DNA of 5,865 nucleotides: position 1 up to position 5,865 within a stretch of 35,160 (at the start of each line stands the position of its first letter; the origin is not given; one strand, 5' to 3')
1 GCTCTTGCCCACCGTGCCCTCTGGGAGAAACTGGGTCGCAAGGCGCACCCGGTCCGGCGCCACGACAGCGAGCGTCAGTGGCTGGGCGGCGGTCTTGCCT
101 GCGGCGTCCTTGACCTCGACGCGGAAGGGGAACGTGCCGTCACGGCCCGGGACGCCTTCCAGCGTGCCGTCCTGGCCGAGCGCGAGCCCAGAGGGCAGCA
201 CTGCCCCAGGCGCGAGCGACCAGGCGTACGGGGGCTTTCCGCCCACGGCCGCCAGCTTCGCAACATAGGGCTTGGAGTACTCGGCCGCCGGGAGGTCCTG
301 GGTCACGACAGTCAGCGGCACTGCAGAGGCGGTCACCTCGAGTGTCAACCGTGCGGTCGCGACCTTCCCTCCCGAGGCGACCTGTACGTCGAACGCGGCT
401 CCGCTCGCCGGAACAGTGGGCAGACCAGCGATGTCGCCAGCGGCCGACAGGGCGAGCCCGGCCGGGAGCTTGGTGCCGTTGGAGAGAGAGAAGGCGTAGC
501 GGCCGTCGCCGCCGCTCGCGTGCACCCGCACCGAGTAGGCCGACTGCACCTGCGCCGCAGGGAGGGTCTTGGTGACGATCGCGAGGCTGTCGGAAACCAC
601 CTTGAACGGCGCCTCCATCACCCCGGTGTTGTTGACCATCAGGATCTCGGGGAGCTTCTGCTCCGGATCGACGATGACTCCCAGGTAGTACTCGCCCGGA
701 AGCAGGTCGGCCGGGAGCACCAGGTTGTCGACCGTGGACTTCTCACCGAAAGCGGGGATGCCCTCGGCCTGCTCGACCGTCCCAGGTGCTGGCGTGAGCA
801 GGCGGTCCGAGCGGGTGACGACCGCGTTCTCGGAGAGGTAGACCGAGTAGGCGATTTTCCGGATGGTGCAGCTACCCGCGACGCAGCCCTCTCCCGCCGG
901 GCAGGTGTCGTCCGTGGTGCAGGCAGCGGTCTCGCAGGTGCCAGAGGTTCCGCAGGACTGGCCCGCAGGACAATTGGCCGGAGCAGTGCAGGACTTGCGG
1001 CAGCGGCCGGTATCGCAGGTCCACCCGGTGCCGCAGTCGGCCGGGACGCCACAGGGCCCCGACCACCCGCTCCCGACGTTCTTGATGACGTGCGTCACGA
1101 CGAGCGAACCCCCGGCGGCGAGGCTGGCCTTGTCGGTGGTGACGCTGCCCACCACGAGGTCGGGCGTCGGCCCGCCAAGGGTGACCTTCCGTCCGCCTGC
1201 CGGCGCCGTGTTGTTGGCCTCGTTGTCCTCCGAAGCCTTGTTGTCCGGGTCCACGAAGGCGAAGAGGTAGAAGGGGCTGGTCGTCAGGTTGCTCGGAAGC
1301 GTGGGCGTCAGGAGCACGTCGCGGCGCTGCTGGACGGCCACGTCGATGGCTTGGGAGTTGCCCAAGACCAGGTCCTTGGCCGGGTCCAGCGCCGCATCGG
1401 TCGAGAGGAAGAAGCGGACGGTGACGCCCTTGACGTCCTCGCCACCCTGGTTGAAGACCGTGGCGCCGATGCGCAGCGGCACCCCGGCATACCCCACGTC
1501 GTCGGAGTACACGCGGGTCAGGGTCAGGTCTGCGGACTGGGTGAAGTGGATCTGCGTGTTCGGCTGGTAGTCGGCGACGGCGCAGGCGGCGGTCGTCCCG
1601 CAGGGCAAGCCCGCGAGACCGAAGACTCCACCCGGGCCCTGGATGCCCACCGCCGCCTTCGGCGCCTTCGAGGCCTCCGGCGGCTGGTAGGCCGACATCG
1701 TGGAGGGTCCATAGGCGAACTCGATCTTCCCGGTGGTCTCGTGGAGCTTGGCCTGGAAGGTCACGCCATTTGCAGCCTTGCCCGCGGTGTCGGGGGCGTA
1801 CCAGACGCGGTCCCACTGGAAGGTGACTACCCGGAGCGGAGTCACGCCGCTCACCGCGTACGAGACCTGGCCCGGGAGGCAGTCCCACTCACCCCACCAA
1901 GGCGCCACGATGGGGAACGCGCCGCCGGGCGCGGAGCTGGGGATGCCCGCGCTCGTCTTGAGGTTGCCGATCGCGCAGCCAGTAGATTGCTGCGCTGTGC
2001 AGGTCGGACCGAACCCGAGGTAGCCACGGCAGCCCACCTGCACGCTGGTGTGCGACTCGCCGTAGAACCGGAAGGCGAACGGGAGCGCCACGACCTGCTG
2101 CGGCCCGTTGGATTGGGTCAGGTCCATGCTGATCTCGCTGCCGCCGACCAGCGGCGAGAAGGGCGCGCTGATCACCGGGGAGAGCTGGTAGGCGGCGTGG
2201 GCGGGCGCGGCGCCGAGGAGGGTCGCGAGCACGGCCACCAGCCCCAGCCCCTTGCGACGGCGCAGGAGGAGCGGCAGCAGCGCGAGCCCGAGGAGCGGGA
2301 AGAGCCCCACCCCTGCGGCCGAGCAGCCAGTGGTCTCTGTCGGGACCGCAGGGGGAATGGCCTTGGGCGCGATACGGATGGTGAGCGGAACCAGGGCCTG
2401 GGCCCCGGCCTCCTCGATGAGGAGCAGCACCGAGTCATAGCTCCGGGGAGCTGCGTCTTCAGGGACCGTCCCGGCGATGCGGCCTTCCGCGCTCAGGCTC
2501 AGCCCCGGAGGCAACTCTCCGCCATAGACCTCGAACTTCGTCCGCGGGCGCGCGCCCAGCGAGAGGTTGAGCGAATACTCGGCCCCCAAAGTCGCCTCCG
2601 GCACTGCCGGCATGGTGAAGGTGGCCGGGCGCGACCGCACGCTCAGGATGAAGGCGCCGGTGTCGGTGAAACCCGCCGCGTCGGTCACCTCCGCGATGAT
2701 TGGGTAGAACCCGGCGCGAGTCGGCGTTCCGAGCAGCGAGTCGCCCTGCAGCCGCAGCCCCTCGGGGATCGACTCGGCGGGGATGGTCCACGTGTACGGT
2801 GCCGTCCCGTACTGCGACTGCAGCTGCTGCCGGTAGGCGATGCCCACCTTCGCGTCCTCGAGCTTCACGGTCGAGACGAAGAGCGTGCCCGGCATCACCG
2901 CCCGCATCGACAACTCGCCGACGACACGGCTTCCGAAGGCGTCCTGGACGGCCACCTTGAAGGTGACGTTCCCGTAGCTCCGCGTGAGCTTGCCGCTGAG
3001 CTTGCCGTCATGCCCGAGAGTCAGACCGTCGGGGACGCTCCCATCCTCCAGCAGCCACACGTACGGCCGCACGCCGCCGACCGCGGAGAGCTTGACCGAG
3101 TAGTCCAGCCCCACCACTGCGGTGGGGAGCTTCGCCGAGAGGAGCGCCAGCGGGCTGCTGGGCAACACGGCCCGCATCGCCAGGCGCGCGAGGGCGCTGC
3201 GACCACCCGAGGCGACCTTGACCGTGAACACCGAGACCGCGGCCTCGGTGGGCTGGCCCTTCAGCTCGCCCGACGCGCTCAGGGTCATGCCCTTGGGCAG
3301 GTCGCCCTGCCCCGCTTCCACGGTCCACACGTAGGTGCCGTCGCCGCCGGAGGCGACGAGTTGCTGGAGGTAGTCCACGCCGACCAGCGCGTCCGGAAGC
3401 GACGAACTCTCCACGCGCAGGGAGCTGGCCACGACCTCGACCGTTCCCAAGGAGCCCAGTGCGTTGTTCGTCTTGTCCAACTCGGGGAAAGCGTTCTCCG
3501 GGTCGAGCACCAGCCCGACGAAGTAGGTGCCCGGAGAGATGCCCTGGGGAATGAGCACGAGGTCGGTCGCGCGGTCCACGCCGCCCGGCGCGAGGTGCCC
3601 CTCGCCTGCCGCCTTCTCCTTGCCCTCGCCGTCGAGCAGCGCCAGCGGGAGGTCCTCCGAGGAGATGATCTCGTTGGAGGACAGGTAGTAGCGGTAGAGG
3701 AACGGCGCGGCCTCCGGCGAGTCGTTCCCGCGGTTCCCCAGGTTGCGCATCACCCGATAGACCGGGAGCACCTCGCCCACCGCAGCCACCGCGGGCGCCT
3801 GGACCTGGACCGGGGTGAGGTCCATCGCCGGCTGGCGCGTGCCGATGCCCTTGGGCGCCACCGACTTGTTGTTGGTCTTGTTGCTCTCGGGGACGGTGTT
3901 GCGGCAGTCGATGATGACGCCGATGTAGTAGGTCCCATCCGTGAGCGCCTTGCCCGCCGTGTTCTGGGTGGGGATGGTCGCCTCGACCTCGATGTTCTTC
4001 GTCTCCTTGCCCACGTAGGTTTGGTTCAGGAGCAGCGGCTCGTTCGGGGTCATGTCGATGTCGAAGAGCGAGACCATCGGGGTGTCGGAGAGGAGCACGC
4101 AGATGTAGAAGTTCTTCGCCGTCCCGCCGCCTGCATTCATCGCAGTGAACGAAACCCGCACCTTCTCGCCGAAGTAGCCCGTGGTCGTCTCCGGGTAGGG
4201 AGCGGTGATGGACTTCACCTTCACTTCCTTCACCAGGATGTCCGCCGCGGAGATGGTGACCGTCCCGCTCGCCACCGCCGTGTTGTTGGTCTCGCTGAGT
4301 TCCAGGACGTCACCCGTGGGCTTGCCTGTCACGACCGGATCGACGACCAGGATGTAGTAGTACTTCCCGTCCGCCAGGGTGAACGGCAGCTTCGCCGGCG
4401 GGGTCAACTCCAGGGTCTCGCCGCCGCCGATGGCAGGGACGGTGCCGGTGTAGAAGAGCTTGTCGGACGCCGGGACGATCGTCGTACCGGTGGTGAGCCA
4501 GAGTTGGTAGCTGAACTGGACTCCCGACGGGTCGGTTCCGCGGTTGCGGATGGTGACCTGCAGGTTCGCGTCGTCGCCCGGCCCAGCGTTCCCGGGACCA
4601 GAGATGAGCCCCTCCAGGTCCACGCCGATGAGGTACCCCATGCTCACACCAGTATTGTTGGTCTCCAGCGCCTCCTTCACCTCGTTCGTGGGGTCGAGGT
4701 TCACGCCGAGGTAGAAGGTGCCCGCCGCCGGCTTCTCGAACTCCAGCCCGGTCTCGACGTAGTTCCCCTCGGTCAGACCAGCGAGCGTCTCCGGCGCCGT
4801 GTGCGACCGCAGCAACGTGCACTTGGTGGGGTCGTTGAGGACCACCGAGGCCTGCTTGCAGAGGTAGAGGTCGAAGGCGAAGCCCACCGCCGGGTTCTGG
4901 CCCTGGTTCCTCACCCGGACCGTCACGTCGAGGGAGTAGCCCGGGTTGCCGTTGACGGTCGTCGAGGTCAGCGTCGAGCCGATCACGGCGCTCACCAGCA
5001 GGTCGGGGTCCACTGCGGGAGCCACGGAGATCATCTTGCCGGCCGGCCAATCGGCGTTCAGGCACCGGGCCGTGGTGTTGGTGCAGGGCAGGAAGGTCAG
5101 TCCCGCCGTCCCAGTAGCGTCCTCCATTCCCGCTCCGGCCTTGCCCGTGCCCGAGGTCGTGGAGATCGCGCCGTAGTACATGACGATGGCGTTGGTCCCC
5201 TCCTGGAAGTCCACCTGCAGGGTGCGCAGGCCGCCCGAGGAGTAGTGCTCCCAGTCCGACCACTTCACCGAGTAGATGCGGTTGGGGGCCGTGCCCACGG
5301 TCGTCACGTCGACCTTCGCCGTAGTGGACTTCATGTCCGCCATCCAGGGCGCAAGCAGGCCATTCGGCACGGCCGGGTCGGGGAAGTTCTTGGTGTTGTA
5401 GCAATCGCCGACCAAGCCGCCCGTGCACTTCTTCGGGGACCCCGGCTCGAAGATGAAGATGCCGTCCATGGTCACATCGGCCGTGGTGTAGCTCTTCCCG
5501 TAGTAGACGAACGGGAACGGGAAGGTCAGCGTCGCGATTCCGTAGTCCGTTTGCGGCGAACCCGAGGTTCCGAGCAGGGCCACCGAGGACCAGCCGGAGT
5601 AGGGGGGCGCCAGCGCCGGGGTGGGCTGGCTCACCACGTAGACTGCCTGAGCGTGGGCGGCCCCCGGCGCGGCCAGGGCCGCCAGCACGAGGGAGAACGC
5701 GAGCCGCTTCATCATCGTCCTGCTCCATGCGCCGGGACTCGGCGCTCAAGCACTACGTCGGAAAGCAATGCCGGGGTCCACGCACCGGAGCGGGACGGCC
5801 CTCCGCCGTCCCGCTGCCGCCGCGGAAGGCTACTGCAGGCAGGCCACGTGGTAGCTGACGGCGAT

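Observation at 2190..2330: A C-terminal sorting tail sits in the middle of a giant ORF, fused in frame to a signal peptide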

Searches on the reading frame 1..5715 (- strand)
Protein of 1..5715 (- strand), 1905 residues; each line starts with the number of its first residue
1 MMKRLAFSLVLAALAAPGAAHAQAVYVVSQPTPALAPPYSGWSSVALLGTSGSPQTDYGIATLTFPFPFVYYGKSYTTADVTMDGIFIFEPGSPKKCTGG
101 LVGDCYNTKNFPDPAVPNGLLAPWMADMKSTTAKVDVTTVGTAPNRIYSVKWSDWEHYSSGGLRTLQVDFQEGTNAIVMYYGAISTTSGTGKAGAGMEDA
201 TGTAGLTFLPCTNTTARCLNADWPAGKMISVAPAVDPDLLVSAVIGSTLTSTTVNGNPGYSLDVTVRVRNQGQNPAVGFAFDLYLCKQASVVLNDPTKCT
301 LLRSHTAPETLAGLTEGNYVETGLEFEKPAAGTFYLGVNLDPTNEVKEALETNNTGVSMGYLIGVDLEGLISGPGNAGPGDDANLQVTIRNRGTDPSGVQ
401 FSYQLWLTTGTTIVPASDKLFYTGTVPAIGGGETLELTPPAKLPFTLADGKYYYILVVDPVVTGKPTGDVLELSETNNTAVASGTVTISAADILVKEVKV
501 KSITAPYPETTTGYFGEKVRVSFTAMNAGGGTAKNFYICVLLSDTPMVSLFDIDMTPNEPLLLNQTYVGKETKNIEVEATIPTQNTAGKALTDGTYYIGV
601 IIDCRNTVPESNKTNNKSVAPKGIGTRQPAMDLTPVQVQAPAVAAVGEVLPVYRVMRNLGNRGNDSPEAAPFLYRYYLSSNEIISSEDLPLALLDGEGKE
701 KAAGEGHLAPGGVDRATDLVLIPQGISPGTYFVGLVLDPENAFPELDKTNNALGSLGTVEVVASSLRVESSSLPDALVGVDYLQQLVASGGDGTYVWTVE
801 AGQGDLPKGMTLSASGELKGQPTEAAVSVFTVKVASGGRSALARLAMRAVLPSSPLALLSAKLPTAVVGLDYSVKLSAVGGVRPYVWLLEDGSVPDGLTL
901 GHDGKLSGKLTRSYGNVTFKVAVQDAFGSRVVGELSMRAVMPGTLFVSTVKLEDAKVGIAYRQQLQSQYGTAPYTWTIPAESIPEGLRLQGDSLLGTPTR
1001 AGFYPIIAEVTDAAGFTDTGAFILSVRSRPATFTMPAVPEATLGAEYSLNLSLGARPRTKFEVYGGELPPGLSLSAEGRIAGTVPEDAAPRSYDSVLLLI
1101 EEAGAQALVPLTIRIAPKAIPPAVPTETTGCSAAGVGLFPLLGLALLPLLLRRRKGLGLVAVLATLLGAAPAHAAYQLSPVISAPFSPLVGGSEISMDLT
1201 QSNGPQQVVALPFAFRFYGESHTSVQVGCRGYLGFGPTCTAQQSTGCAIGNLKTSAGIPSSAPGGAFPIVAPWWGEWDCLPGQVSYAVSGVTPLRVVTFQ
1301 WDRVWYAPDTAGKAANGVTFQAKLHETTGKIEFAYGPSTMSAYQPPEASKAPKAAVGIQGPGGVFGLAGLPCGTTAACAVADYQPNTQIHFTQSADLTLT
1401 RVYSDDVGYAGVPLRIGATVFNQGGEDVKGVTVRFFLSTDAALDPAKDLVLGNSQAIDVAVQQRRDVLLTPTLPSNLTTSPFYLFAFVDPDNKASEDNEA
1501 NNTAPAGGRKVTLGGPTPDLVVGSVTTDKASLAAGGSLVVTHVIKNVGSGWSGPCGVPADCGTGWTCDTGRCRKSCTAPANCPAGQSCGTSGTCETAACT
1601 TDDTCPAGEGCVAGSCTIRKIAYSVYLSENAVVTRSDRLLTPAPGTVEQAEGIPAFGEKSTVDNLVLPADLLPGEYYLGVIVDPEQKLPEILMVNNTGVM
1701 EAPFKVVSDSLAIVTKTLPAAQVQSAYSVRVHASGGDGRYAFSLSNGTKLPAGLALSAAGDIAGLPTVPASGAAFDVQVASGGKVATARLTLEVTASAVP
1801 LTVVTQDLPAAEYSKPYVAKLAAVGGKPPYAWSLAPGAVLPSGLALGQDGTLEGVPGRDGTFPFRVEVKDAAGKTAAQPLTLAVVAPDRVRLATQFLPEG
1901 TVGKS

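Call 5: search_protein_families(library=pfam, proteins=[window:1-5715:-], max_evalue=0.01)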
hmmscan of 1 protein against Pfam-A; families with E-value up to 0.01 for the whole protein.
window:1-5715:- (1905 aa): 2 families
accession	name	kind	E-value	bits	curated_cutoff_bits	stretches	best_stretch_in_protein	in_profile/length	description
PF05345.18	He_PIG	-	1.9e-45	153.6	24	6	1802-1884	17-95/96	Putative Ig domain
PF07705.17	CARDB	-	2.6e-41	140.4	22.7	4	237-355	2-98/101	CARDB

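Call 7: search_protein_families(library=ncbifam, proteins=[window:1-5715:-], max_evalue=10)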
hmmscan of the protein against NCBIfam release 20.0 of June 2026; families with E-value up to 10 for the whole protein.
window:1-5715:- (1905 aa): 2 families
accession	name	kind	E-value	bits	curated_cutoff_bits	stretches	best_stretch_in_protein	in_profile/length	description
TIGR04564.1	Synergist_CTERM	domain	0.71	10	22.5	1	1130-1155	4-27/27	Synerg-CTERM sorting domain-containing protein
TIGR04288.2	CGP_CTERM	domain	1.1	9.7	21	1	1141-1154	7-20/20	CGP-CTERM sorting domain-containing protein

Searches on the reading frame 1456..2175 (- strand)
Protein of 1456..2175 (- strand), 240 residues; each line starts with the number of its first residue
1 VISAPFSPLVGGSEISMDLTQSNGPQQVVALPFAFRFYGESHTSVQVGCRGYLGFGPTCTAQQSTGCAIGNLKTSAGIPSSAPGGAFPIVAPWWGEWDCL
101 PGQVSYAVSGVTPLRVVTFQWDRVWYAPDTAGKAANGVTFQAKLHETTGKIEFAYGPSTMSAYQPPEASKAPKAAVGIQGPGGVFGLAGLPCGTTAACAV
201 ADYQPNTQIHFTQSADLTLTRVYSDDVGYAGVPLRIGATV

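Call 33: search_protein_families(library=pfam, proteins=[window:1456-2175:-], max_evalue=10)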
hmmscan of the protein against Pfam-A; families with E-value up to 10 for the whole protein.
window:1456-2175:- (240 aa): 1 family
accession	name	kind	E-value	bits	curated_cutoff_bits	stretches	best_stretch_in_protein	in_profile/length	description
PF14046.11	NR_Repeat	-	7.7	7.1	27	0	160-177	18-34/48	Nuclear receptor repeat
